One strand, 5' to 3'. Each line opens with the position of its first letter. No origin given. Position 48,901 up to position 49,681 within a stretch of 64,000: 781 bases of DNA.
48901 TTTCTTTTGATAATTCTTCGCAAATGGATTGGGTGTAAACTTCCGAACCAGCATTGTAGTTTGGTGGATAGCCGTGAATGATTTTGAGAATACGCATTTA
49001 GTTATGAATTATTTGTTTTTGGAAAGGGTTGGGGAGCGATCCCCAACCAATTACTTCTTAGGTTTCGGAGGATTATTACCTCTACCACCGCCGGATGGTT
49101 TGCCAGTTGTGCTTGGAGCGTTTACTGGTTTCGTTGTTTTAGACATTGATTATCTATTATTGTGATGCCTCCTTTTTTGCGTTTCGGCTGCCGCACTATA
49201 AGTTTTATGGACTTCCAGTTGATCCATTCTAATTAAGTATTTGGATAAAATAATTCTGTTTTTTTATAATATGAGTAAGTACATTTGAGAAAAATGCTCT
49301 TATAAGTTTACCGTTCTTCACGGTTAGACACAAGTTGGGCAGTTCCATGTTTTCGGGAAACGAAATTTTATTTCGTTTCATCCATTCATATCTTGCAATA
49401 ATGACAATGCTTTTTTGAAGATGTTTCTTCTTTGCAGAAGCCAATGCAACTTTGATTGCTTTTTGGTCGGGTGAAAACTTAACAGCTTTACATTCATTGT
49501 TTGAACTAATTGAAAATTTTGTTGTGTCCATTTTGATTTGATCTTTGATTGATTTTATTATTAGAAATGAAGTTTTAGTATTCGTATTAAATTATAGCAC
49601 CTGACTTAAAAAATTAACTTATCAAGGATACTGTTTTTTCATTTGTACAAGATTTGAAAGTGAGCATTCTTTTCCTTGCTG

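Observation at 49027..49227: Two chained micro-ORFs plus a hairpin immediately upstream of the radical SAM/SPASM gene: candidate precursor peptides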

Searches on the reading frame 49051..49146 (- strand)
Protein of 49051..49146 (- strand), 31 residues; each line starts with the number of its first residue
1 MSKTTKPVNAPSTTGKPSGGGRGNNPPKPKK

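Call 5: search_protein_families(library=ncbifam, proteins=[window:49051-49146:-], max_evalue=0.01)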
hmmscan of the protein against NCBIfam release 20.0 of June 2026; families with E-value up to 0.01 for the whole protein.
window:49051-49146:- (31 aa): 0 families

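Call 6: search_protein_families(library=pfam, proteins=[window:49051-49146:-], max_evalue=0.01)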
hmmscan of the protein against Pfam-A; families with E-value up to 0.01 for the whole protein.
window:49051-49146:- (31 aa): 0 families

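Call 40: find_related_loci(query=A2, collection=metagenome_contigs, flank=5000)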
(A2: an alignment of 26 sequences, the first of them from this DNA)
Query A2 (31 aa) in metagenome_contigs; peptide patterns used: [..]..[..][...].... (x = any residue, [..] = any of these).
600 stretches matched a pattern (row limit reached: there are more); 433 encode a relative of the query (tblastn E <= 1e-3); the best 80 are kept; 80 distinct loci.
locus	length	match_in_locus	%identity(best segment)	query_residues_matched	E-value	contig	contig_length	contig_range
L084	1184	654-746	87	1-31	1e-13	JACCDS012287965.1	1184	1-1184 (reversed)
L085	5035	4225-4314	87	1-30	9e-13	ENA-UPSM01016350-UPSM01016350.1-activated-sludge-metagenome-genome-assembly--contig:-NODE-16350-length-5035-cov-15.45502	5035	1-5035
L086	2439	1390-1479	87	1-30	9e-13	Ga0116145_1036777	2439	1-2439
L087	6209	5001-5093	87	1-31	3e-12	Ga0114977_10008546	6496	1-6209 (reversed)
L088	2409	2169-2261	87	1-31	3e-12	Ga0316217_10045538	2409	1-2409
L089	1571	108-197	83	1-30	7e-12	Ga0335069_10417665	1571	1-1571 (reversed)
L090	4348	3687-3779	84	1-31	1e-11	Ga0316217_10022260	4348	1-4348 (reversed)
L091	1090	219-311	84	1-31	2e-11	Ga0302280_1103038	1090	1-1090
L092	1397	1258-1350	77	1-31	1e-10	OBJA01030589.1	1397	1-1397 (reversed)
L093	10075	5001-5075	96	6-30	9e-11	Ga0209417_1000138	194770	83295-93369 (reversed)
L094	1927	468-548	93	4-30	2e-10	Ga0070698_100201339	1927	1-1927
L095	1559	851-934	79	1-28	6e-10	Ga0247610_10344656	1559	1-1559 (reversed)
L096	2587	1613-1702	83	1-29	4e-10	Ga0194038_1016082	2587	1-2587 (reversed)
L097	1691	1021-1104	79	4-31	4e-10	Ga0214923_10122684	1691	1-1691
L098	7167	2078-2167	83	1-29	4e-10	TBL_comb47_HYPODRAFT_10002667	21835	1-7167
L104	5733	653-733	81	1-27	4e-9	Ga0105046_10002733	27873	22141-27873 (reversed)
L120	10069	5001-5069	91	6-28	9e-9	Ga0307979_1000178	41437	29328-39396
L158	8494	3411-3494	86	6-31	3e-8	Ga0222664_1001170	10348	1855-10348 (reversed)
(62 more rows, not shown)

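Call 46: find_related_loci(query=A2, collection=viral_contigs, flank=4000)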
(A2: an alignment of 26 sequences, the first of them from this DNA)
Query A2 (31 aa) in viral_contigs; peptide patterns used: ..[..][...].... (x = any residue, [..] = any of these).
48 stretches matched a pattern; 11 encode a relative of the query (tblastn E <= 1e-3); 11 distinct loci.
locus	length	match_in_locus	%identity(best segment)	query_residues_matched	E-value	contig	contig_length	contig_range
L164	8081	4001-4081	70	4-30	7e-9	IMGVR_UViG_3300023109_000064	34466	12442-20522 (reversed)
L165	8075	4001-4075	72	6-30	7e-9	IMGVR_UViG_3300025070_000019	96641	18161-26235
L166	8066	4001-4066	82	6-27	2e-8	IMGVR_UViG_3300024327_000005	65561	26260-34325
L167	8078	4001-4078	74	2-28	1e-7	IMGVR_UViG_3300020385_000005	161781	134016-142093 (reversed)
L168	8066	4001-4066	77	9-30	2e-7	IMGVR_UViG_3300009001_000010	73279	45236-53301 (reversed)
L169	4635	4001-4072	71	4-27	3e-7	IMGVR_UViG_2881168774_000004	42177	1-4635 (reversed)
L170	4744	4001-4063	81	6-26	5e-7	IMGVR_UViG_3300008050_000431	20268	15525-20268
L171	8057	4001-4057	84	9-27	1e-6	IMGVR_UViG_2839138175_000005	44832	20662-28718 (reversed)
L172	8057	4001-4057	84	9-27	2e-6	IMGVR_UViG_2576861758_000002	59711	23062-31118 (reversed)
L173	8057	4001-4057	84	9-27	2e-6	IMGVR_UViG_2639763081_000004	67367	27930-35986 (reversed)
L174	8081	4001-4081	63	2-28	2e-5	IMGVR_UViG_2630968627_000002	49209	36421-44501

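Call 65: search_solved_structures(query=A2, max_evalue=10)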
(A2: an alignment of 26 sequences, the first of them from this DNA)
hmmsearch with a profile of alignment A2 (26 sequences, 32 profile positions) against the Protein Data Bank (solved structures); distinct sequences matched with E-value up to 10: 1.
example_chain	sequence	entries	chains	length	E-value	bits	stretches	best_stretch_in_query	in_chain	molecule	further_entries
5fvl_C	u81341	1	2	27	0.42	13.8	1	4-19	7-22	VACUOLAR PROTEIN SORTING-ASSOCIATED PROTEIN 20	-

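Call 72: find_encoding_contigs(protein=window:49051-49146:-, flank=3000, max_places=4)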
Protein window:49051-49146:- (31 aa): no gene with exactly this product is on record in the collection.

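Call 91: search_protein_families(library=padloc, proteins=[L104:981-1889:+, L158:1599-2990:+, L104:1896-2222:+, L158:3570-4199:+], max_evalue=0.001)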
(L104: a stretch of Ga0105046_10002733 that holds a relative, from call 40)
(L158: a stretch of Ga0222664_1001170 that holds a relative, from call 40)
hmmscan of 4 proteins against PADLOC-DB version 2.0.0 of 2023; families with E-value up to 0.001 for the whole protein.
L104:981-1889:+ (302 aa): 3 families
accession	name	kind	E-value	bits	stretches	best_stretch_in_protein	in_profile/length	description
PDLC02905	pVip-kinase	-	1.3e-134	448.1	1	17-300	180-460/474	Viperin-kinase fusion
PDLC02903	pVip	-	2.6e-92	306.9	1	20-294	1-256/257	Viperins not associated with kinases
PDLC02904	pVip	-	1.9e-85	284.5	1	21-295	5-262/262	Viperins associated with kinases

L158:1599-2990:+ (463 aa): 4 families
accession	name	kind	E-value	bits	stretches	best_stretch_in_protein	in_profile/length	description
PDLC02905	pVip-kinase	-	4.1e-199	660.7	2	2-289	181-465/474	Viperin-kinase fusion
PDLC02903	pVip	-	5e-93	309.3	1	4-278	1-256/257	Viperins not associated with kinases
PDLC02904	pVip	-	1.1e-87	291.9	1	5-279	5-262/262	Viperins associated with kinases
PDLC02911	VakA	-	2.1e-28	97.9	1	292-461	3-161/163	-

L104:1896-2222:+ (108 aa): 0 families

L158:3570-4199:+ (209 aa): 0 families

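Call 92: search_protein_families(library=ncbifam, proteins=[L104:981-1889:+, L158:1599-2990:+, L120:5091-6392:-], max_evalue=0.001)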
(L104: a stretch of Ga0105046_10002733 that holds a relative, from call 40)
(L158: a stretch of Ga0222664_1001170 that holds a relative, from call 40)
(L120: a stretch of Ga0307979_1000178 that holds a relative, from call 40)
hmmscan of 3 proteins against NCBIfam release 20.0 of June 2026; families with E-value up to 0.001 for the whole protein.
L104:981-1889:+ (302 aa): 54 families (the best 25 are shown)
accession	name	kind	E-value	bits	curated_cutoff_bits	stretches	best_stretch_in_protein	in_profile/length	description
NF038283.1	viperin_w_prok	equivalog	2.8e-97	325.3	180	1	19-295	2-280/281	viperin family antiviral radical SAM protein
TIGR04278.1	viperin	exception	3.5e-46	157.8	450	1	12-301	52-339/347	antiviral radical SAM protein viperin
TIGR02666.1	moaA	equivalog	1.2e-25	90.2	284.05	1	27-233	18-225/336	GTP 3',8-cyclase MoaA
TIGR02668.1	moaA_archaeal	equivalog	3.1e-21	75.7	325.25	1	20-243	11-228/303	GTP 3',8-cyclase MoaA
NF001199.0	PRK00164.2-1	equivalog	3.2e-20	72.5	231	1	20-247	13-235/308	GTP 3',8-cyclase MoaA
TIGR04545.1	rSAM_ahbD_hemeb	equivalog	1.2e-17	64.4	500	1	23-237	4-210/339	heme b synthase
TIGR04347.1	pseudo_SAM_Halo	equivalog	1.3e-17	64.1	525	1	10-249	29-260/390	TIGR04347 family pseudo-SAM/SPASM protein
NF045574.1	sacti_mat_StsB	exception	1.4e-17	63.7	625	1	19-187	96-253/466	StsB family radical SAM/SPASM domain sactipeptide maturase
TIGR02109.1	PQQ_syn_pqqE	equivalog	4.5e-17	62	381.35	1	28-182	16-162/358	pyrroloquinoline quinone biosynthesis protein PqqE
TIGR04055.1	rSAM_NirJ2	equivalog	1.3e-15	57.8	500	1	27-232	8-204/326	putative heme d1 biosynthesis radical SAM protein NirJ2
TIGR04546.1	rSAM_ahbC_deAc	equivalog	2.8e-15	56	650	1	19-181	39-192/390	12,18-didecarboxysiroheme deacetylase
TIGR04054.1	rSAM_NirJ1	equivalog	5.2e-14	51.7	650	1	19-191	36-201/387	putative heme d1 biosynthesis radical SAM protein NirJ1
TIGR04317.1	W_rSAM_matur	equivalog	8.7e-14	51.4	380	1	27-208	12-192/349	tungsten cofactor oxidoreductase radical SAM maturase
TIGR04053.2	TIGR04053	equivalog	2.1e-13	50.3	395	1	28-211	17-198/366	TIGR04053 family radical SAM/SPASM domain-containing protein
NF045702.1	rSAM_GDGT_ether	equivalog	3.2e-13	49.1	450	1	24-187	91-253/486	tetraether lipid synthase Tes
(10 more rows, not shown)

L158:1599-2990:+ (463 aa): 50 families (the best 25 are shown)
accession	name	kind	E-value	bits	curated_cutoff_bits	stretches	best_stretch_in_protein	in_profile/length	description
NF038283.1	viperin_w_prok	equivalog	5.1e-97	324.4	180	1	3-279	2-280/281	viperin family antiviral radical SAM protein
TIGR04278.1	viperin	exception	4.9e-52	177.1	450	1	4-285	60-339/347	antiviral radical SAM protein viperin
TIGR02666.1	moaA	equivalog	1.1e-21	77.2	284.05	1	11-222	18-230/336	GTP 3',8-cyclase MoaA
TIGR02173.1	cyt_kin_arch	equivalog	7.3e-20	71.7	102.1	1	293-458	2-167/169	(d)CMP kinase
NF045574.1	sacti_mat_StsB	exception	9.8e-16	57.6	625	1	7-175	100-257/466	StsB family radical SAM/SPASM domain sactipeptide maturase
TIGR04347.1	pseudo_SAM_Halo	equivalog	1.2e-15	57.7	525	1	3-118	38-150/390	TIGR04347 family pseudo-SAM/SPASM protein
TIGR02668.1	moaA_archaeal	equivalog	2.7e-15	56.2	325.25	1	4-205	11-206/303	GTP 3',8-cyclase MoaA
TIGR04545.1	rSAM_ahbD_hemeb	equivalog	3e-15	56.5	500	1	7-220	4-209/339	heme b synthase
TIGR04055.1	rSAM_NirJ2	equivalog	7.6e-15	55.3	500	1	11-210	8-198/326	putative heme d1 biosynthesis radical SAM protein NirJ2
NF001199.0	PRK00164.2-1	equivalog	1e-14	54.4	231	1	4-192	13-192/308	GTP 3',8-cyclase MoaA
TIGR02109.1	PQQ_syn_pqqE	equivalog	1.2e-14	54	381.35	1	12-171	16-166/358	pyrroloquinoline quinone biosynthesis protein PqqE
TIGR04546.1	rSAM_ahbC_deAc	equivalog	2.5e-13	49.6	650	1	3-119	39-152/390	12,18-didecarboxysiroheme deacetylase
TIGR04054.1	rSAM_NirJ1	equivalog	2.5e-13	49.4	650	1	3-120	36-150/387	putative heme d1 biosynthesis radical SAM protein NirJ1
TIGR04051.1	rSAM_NirJ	equivalog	4.4e-13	48.9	515.45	1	3-117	2-113/354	heme d1 biosynthesis radical SAM protein NirJ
TIGR04317.1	W_rSAM_matur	equivalog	1.9e-12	47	380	1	11-165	12-163/349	tungsten cofactor oxidoreductase radical SAM maturase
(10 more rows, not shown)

L120:5091-6392:- (433 aa): 0 families

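Call 93: search_protein_representatives(alignment_id=A2)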
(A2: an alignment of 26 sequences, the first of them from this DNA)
Query: 26 sequences, 32 profile positions. Proteins with E-value up to 0.001 (for the whole library): 258; up to 1e-10: 11; up to 1e-30: 0. The best 150 are listed.
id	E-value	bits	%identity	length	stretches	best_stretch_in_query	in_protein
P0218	8.1e-16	73.7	-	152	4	8-30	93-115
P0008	1.1e-14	70.1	-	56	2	5-27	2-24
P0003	1.9e-14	69.4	-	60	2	7-28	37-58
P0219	3.1e-13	65.5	-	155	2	7-29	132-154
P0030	1.1e-12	63.7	-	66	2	6-30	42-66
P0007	2.3e-12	62.7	-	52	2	1-30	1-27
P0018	4.1e-12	61.9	-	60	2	9-29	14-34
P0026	7.4e-12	61.1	-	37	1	1-32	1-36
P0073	1.3e-11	60.3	-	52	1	1-30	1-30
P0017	2.4e-11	59.4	-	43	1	1-31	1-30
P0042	3.7e-11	58.8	-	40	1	1-30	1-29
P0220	1.1e-10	57.3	-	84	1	2-31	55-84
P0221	1.1e-10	57.3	-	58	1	1-30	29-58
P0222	2.0e-10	56.5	-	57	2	11-31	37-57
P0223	4.4e-10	55.4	-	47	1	1-31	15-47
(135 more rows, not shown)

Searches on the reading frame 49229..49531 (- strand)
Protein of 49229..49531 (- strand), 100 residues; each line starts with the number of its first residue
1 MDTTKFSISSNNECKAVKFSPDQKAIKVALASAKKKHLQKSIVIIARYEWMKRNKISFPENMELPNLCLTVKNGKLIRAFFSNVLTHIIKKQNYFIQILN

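Call 5: search_protein_families(library=ncbifam, proteins=[window:49229-49531:-], max_evalue=0.01)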
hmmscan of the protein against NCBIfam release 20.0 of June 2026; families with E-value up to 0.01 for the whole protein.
window:49229-49531:- (100 aa): 0 families

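Call 6: search_protein_families(library=pfam, proteins=[window:49229-49531:-], max_evalue=0.01)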
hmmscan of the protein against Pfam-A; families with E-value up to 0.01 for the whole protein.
window:49229-49531:- (100 aa): 0 families

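Call 27: search_protein_families(library=padloc, proteins=[window:49229-49531:-], max_evalue=0.01)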
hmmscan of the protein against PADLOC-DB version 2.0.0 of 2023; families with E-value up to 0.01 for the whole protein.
window:49229-49531:- (100 aa): 0 families

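Call 64: search_protein_families(library=pfam, proteins=[window:49229-49531:-], max_evalue=5)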
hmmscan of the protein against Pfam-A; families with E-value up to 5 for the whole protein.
window:49229-49531:- (100 aa): 1 family
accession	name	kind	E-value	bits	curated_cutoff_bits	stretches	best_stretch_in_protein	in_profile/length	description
PF21029.3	RMC1_N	-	0.035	14.6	27.3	1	3-28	31-56/119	Regulator of MON1-CCZ1 complex, N-terminal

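Call 76: find_homologous_proteins(query=window:49229-49531:-, max_evalue=0.001)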
Query window:49229-49531:- (100 aa): 71 proteins with E <= 0.001 among 73 candidates.
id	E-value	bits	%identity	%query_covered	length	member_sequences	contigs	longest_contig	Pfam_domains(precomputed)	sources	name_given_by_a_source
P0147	4.5e-52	192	91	100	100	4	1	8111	-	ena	-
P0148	1.2e-49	184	86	100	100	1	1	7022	-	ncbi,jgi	jgi:hypothetical protein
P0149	3.4e-49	182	86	100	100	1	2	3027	-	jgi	-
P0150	5.0e-48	179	83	100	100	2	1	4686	-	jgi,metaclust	metaclust:\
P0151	1.8e-47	177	82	100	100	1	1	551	-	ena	-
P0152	5.0e-45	169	81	100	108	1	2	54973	-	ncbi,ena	-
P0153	5.4e-45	169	75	100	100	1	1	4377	-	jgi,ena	-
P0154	4.7e-43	163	72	100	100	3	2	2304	-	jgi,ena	-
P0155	2.9e-42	160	75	100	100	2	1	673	-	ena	-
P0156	1.4e-40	155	70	100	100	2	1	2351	-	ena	-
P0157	2.6e-40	154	70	100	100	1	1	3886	-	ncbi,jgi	jgi:hypothetical protein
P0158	6.8e-40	153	68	100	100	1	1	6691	-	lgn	-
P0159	9.4e-40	152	70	100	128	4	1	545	-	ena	-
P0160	1.2e-39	152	67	100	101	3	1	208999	-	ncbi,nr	ncbi:MAG: hypothetical protein JST26_11190 [Bacteroidetes bacterium]|nr:hypothetical protein [Bacter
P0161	1.8e-39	151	66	100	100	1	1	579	-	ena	-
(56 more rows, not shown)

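Call 82: predict_structure(alignment_id=A6)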
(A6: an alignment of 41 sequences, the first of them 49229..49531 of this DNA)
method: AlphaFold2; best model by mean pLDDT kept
length: 100 residues; sequences in the alignment: 41
mean_pLDDT: 81.6   pTM: 0.74
mean pLDDT of the five models: 81.6, 80.9, 80.4, 77.3, 72.3
residues with pLDDT >= 90: 31; 70-90: 46; 50-70: 21; < 50: 2
segments of 3 or more residues with pLDDT < 50: none
pLDDT, mean of each block of 10 residues (from residue 1): 65 57 90 83 92 91 90 88 77 83
secondary structure, 60 per line:
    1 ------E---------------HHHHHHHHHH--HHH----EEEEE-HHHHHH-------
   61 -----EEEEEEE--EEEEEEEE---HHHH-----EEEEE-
elements in order: H23-32 E42-46 H48-53 E66-72 E75-82 H86-89 E95-99

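Call 85: fold_search(model_id=the predicted structure, library=pdb)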
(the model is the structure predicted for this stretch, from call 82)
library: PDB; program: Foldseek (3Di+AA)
matches with E <= 10: 197; with E <= 0.001: 0
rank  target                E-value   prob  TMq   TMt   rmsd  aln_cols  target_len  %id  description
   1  6zj3_Lz               4.3e-01  0.21  0.31  0.41   8.3        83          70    7  Cryo-EM structure of the highly atypical cytoplasmic ribosome of Euglena gracilis (released 2020-10-07)
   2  7oyc_k1               4.5e-01  0.20  0.31  0.41   8.0        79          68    9  Cryo-EM structure of the Xenopus egg 80S ribosome (released 2022-07-20)
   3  4a2a_A                4.8e-01  0.44  0.36  0.11   6.7        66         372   17  Thermotoga maritima FtsA:FtsZ(336-351) (released 2012-04-25)
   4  4a2a_B                4.8e-01  0.44  0.39  0.12   6.6        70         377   16  Thermotoga maritima FtsA:FtsZ(336-351) (released 2012-04-25)
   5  9bh5_Ck               4.8e-01  0.23  0.31  0.42   8.0        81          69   11  High-resolution C. elegans 80S ribosome structure - class 1 (released 2024-09-04)
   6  6lsr_O                5.2e-01  0.18  0.31  0.41   8.2        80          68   10  Cryo-EM structure of a pre-60S ribosomal subunit - state B (released 2020-08-26)
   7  9j9h_d                7.6e-01  0.16  0.35  0.43   8.0        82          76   10  High-resolution cryo-EM structure of the Plasmodium falciparum 80S ribosome bound to RACK1 and E-tRNA (released 2025-06-04)
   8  8br8_Ll               9.9e-01  0.33  0.37  0.49   3.5        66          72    9  Giardia ribosome in POST-T state (A1) (released 2023-03-15)
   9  1e4f                  1.1e+00  0.16  0.29  0.08   7.3        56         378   18  FtsA (apo form) from Thermotoga maritima (released 2000-10-18)
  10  3f3r_A                1.3e+00  0.12  0.31  0.29   6.2        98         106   13  Crystal structure of yeast Thioredoxin1-glutathione mixed disulfide complex (released 2009-10-20)
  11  4a2b                  1.4e+00  0.21  0.36  0.11   6.7        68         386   15  Thermotoga maritima FtsA with ATP gamma S (released 2012-04-25)
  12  1e4g                  1.5e+00  0.21  0.36  0.11   6.7        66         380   17  FtsA (ATP-bound form) from Thermotoga maritima (released 2000-10-18)
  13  8jiv_Ck               1.5e+00  0.13  0.32  0.43   7.7        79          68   11  Atomic structure of wheat ribosome reveals unique features of the plant ribosomes (released 2024-03-27)
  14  8a98_O                1.7e+00  0.03  0.25  0.13  11.8        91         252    9  CRYO-EM STRUCTURE OF LEISHMANIA MAJOR 80S RIBOSOME : snoRNA MUTANT (released 2023-10-11)
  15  5obv                  2.0e+00  0.06  0.21  0.06   4.2        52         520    8  Mycoplasma genitalium DnaK deletion mutant lacking SBDalpha in complex with ADP and Pi. (released 2018-05-09)
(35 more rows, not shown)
